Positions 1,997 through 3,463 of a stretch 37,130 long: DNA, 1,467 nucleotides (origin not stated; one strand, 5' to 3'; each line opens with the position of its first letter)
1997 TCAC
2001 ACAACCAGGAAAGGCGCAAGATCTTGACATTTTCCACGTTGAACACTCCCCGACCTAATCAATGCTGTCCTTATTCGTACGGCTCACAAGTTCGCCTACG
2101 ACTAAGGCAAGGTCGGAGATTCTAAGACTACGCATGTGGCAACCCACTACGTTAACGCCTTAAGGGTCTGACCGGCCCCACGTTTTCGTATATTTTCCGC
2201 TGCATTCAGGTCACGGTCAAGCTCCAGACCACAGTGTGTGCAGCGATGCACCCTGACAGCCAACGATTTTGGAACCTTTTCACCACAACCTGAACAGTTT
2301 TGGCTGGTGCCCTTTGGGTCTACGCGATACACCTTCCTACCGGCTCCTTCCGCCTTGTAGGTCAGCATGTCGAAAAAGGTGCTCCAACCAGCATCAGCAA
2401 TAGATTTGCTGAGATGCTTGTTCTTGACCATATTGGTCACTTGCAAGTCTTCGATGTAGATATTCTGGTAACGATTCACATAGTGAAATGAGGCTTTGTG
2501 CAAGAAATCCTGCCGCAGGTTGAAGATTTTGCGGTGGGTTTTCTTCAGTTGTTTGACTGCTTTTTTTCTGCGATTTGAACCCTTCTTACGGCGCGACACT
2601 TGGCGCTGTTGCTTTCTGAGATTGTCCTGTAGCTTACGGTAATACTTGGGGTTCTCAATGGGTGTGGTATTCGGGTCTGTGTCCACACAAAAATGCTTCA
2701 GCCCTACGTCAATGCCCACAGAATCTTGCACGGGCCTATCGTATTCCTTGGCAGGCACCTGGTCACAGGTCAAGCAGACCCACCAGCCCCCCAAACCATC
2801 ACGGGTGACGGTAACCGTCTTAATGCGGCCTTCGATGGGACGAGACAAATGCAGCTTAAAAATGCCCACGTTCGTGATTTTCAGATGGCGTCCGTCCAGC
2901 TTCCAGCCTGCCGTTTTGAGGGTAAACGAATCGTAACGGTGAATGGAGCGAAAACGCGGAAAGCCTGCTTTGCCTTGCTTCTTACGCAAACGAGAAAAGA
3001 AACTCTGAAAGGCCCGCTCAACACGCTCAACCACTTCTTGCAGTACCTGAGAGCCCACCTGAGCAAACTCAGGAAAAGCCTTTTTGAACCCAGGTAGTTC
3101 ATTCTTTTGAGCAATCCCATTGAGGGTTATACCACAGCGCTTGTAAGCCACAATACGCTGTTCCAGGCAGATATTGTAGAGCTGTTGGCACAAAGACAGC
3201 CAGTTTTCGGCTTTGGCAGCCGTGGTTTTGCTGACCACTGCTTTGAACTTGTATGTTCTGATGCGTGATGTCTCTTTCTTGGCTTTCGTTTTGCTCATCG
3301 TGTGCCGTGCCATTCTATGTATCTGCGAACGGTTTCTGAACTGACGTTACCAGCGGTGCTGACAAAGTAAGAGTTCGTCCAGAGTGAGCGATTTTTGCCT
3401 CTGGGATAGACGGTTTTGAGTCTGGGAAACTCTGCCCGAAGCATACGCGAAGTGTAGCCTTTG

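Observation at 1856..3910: Intact IS200/IS605-family element encoding TnpA and the RNA-guided nuclease TnpB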

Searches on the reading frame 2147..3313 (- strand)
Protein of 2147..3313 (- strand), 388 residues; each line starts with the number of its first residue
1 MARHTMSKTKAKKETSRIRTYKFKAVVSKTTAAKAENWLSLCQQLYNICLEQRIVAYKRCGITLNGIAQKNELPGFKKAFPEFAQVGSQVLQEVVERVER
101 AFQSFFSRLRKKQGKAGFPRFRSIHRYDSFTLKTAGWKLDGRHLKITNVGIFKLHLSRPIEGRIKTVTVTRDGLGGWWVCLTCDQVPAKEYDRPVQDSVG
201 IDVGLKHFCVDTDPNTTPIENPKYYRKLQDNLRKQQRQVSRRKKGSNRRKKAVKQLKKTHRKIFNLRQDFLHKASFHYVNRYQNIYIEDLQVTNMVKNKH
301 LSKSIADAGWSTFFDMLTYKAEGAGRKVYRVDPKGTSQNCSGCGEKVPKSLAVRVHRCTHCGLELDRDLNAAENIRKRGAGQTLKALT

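Call 4: search_protein_families(library=pfam, proteins=[window:2147-3313:-], max_evalue=0.01)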
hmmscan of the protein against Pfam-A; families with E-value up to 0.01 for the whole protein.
window:2147-3313:- (388 aa): 3 families
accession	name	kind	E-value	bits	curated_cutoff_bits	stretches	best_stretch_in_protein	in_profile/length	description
PF01385.25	OrfB_IS605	-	5.5e-26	91.6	30.5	1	187-298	7-119/120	Probable transposase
PF07282.18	Cas12f1-like_TNB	-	8.4e-24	84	26.3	1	310-375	1-60/60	Cas12f1-like, TNB domain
PF17283.8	Zn_ribbon_SprT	-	0.0021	18.5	28.1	1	340-365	7-34/38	SprT-like zinc ribbon domain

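Call 6: search_protein_families(library=ncbifam, proteins=[window:2147-3313:-], max_evalue=0.01)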
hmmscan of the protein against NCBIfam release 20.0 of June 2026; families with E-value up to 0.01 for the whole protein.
window:2147-3313:- (388 aa): 7 families
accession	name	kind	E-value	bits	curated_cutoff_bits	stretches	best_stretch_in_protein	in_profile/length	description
NF040570.1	guided_TnpB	subfamily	3.1e-88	296.7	100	1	21-378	1-389/389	RNA-guided endonuclease TnpB family protein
NF038281.1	IS200_TnpB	exception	2e-86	290.4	425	1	19-379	2-359/360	IS200/IS605 family element RNA-guided endonuclease TnpB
NF038280.1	IS607_TnpB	exception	2.3e-43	148.7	350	1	107-379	101-392/431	IS607 family element RNA-guided endonuclease TnpB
NF038192.1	V_cas_c2c8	exception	9.9e-36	123.8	350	2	149-346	220-453/457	type V CRISPR-associated protein C2c8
NF049972.1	CRISPR_Cas12f2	exception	1.5e-21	76.8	450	1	196-379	326-519/524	type V CRISPR-associated effector Cas12f2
TIGR01766.2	TIGR01766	domain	1.4e-12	47.9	32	1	265-337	3-82/82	IS200/IS605 family accessory protein TnpB-related protein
NF045604.1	cas_Cas12e_CasX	equivalog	0.0006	18.2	200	1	176-346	577-761/886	type V CRISPR RNA-guided endonuclease Cas12e/CasX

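Call 10: find_encoding_contigs(protein=window:2147-3313:-, flank=3000, max_places=10)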
Protein window:2147-3313:- (388 aa): no gene with exactly this product is on record in the collection.

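Call 12: find_related_loci(query=window:2147-3298:-, collection=genome_contigs, flank=2500)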
Query window:2147-3298:- (383 aa) in genome_contigs; peptide patterns used: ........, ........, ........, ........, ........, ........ (x = any residue, [..] = any of these).
60 stretches matched a pattern; 14 encode a relative of the query (tblastn E <= 1e-3); 14 distinct loci.
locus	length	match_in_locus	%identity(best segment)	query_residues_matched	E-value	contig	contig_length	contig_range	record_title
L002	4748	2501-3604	66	14-383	3e-170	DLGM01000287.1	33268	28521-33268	MAG TPA_asm: Cyanobacteria bacterium UBA7694 UBA7694_contig_26760, whole genome shotgun sequence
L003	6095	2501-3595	46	14-383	6e-103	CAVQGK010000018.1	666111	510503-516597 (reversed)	MAG: uncultured Chloroflexia bacterium isolate MFD05502.bin.2.92 genome assembly, contig: contig_66840, whole genome sho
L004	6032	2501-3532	41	13-374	1e-93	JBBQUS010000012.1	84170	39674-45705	MAG: Pyrinomonadales bacterium isolate Co_metawrap_1941 Cmw_1941_k141_9138710_length_84170_cov_12.0000, whole genome sho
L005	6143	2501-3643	40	15-379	1e-74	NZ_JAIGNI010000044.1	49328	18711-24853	Lyngbya sp. CCAP 1446/10 scaffold44_cov0, whole genome shotgun sequence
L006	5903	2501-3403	42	73-370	1e-60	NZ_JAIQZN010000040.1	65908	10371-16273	Argonema antarcticum A004/B2 NODE_70_length_65908_cov_15.339870, whole genome shotgun sequence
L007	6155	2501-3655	33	15-376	4e-60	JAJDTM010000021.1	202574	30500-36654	MAG: Candidatus Poribacteria bacterium isolate jk18x1bzbins.25 k141_848357, whole genome shotgun sequence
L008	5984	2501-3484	39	56-383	4e-55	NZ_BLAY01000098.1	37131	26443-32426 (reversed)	Microseira wollei NIES-4236 sequence098, whole genome shotgun sequence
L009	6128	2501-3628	36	3-379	3e-51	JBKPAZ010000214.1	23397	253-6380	MAG: Chloroflexota bacterium isolate GB_EKS_MAG_00083 GB_EKS_000000650424, whole genome shotgun sequence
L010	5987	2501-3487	38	56-383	9e-56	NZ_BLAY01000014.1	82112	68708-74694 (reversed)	Microseira wollei NIES-4236 sequence014, whole genome shotgun sequence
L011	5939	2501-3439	38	73-374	1e-48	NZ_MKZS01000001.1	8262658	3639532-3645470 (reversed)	Moorena bouillonii PNG strain PNG5-198 Ga0081470_101, whole genome shotgun sequence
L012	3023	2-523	50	194-370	1e-46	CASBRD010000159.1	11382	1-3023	MAG: uncultured cyanobacterium isolate PMM_0008 genome assembly, contig: PMM_0008_000000000159, whole genome shotgun seq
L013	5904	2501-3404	37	73-370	7e-51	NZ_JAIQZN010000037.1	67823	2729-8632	Argonema antarcticum A004/B2 NODE_67_length_67823_cov_14.012754, whole genome shotgun sequence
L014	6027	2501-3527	56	73-376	2e-24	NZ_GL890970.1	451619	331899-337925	Moorena producens 3L scf52117, whole genome shotgun sequence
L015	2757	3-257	56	291-376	3e-21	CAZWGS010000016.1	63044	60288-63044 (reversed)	MAG TPA_asm: uncultured bacterium isolate binchicken_co306_1 genome assembly, contig: NODE_26_length_63044_cov_15.362571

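Call 15: find_homologous_proteins(query=window:2147-3298:-, max_evalue=1e-60)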
Query window:2147-3298:- (383 aa): 4415 proteins with E <= 1e-60 among 8000 candidates; the best 120 are listed.
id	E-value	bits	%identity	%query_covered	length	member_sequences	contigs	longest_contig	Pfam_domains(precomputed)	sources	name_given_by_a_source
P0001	2.0e-248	842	95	100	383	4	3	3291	PF01385.26,PF07282.19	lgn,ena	-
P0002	1.1e-168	579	70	93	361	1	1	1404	PF01385.26,PF07282.19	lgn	-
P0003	3.0e-168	578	68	97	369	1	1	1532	PF01385.26,PF07282.19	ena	-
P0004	4.9e-166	571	66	97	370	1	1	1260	PF01385.26,PF07282.19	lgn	-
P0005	1.4e-164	566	67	97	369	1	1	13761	PF01385.26,PF07282.19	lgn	-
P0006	1.3e-162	559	66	97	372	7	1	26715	PF01385.26,PF07282.19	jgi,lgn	jgi:putative transposase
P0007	7.6e-161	554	67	97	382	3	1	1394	PF01385.26,PF07282.19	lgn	-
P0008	4.7e-160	551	65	97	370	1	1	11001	PF01385.26,PF07282.19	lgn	-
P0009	4.9e-159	548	65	97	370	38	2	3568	PF01385.26,PF07282.19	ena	-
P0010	1.5e-158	546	65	97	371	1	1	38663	PF01385.26,PF07282.19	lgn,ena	-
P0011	2.0e-158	546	64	97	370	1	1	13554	PF01385.26,PF07282.19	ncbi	-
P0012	4.0e-158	545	66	97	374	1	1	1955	PF01385.26,PF07282.19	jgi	-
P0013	1.3e-157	543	65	96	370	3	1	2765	PF01385.26,PF07282.19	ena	-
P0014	7.0e-157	540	66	97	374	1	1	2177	PF01385.26,PF07282.19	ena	-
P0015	1.0e-156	540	63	97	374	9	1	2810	PF01385.26,PF07282.19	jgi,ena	-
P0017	2.3e-156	539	63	97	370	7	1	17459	PF01385.26,PF07282.19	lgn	-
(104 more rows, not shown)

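Call 16: find_encoding_contigs(protein=P0001, flank=3000, max_places=10)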
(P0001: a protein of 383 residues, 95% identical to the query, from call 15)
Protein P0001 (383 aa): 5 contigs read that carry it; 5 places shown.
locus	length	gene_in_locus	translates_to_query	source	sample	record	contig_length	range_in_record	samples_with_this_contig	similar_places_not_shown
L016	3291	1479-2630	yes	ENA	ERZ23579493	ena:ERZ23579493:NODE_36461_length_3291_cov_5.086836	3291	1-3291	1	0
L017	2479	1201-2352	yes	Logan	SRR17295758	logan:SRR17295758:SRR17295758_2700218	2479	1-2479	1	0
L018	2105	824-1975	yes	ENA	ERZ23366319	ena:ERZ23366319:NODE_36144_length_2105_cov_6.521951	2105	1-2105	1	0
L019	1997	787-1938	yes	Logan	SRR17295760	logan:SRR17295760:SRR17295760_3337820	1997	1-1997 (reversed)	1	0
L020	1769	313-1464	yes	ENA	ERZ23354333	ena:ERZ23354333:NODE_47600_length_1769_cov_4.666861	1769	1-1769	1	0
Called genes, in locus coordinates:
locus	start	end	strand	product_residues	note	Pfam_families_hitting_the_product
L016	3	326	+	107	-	?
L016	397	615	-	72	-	-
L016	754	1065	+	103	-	-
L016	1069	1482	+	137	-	PF01797:Y1_Tnp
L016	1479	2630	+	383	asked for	PF01385:OrfB_IS605, PF07282:Cas12f1-like_TNB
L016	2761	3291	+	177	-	?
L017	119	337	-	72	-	-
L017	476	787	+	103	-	-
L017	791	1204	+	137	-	PF01797:Y1_Tnp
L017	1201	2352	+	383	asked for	PF01385:OrfB_IS605, PF07282:Cas12f1-like_TNB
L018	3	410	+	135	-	?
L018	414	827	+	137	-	PF01797:Y1_Tnp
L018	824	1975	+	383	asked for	PF01385:OrfB_IS605, PF07282:Cas12f1-like_TNB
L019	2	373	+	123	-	?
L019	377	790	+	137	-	PF01797:Y1_Tnp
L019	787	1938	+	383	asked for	PF01385:OrfB_IS605, PF07282:Cas12f1-like_TNB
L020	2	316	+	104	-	?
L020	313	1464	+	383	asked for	PF01385:OrfB_IS605, PF07282:Cas12f1-like_TNB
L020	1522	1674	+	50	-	-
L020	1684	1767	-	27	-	?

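Call 17: find_encoding_contigs(protein=window:2147-3298:-, flank=3000, max_places=10)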
Protein window:2147-3298:- (383 aa): no gene with exactly this product is on record in the collection.

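Call 20: search_protein_families(library=pfam, proteins=[L016:397-615:-, L016:754-1065:+, L016:3-326:+, L016:2761-3291:+, L002:2074-2466:-, L002:3698-4594:+, L002:136-1752:+], max_evalue=0.1)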
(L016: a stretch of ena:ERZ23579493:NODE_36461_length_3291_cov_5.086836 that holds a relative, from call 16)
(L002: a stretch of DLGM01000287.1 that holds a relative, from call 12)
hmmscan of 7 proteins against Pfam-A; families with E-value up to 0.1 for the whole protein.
L016:397-615:- (72 aa): 3 families
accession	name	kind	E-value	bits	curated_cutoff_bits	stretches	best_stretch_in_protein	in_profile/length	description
PF20075.5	DUF6471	-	0.002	18.4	26.8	1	10-63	10-62/65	Domain of unknown function (DUF6471)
PF18735.6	HEPN_RiboL-PSP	-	0.0094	16.3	28.4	1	9-70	80-141/191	RiboL-PSP-HEPN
PF18371.6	FAD_SOX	-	0.095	13.4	26.5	1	10-68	26-83/104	Flavin adenine dinucleotide (FAD)-dependent sulfhydryl oxidase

L016:754-1065:+ (103 aa): 1 family
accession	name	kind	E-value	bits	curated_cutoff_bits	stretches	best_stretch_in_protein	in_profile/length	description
PF20648.2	DUF6809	-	0.0012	20.1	27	1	14-98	4-84/85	Family of unknown function (DUF6809)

L016:3-326:+ (107 aa): 0 families

L016:2761-3291:+ (177 aa): 2 families
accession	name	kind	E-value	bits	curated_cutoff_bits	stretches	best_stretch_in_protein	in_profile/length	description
PF21218.2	Fpg-like_C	-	0.01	15.9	27.1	0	88-100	15-27/34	Formamidopyrimidine-DNA glycosylase-like, C-terminal domain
PF00082.27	Peptidase_S8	-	0.049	13.4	21.8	1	86-177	164-253/288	Subtilase family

L002:2074-2466:- (130 aa): 1 family
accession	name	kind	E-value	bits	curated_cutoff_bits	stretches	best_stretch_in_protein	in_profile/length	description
PF01797.21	Y1_Tnp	-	5.2e-37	127.1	23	1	13-121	1-109/121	Transposase IS200 like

L002:3698-4594:+ (298 aa): 1 family
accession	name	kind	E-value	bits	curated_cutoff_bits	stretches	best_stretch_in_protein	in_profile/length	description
PF07486.17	Hydrolase_2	-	0.00087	20.3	27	1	190-274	22-99/100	Cell Wall Hydrolase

L002:136-1752:+ (538 aa): 7 families
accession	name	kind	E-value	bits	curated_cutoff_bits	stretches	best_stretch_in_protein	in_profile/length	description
PF00128.31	Alpha-amylase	-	2.4e-71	241.7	22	1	77-465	1-399/446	Alpha amylase, catalytic domain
PF22460.2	Neopullulanase-like_C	-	0.0033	18.1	27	1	457-534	6-78/79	Neopullulanase-like, C-terminal domain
PF16657.11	Malt_amylase_C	-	0.0083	16.6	27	1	458-533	10-75/75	Maltogenic Amylase, C-terminal domain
PF19543.5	GH123_N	-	0.018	13.3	22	1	215-277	689-748/969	Glycoside hydrolase 123, N-terminal domain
PF18952.6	DUF5696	-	0.038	12.9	25.6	1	161-274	303-409/612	Family of unknown function (DUF5696)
PF17801.7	Melibiase_C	-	0.058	13.9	22.9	0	474-536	16-71/71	Alpha galactosidase C-terminal beta sandwich domain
PF02806.24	Alpha-amylase_C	-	0.084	13.7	21.2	0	456-536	1-94/95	Alpha amylase, C-terminal all-beta domain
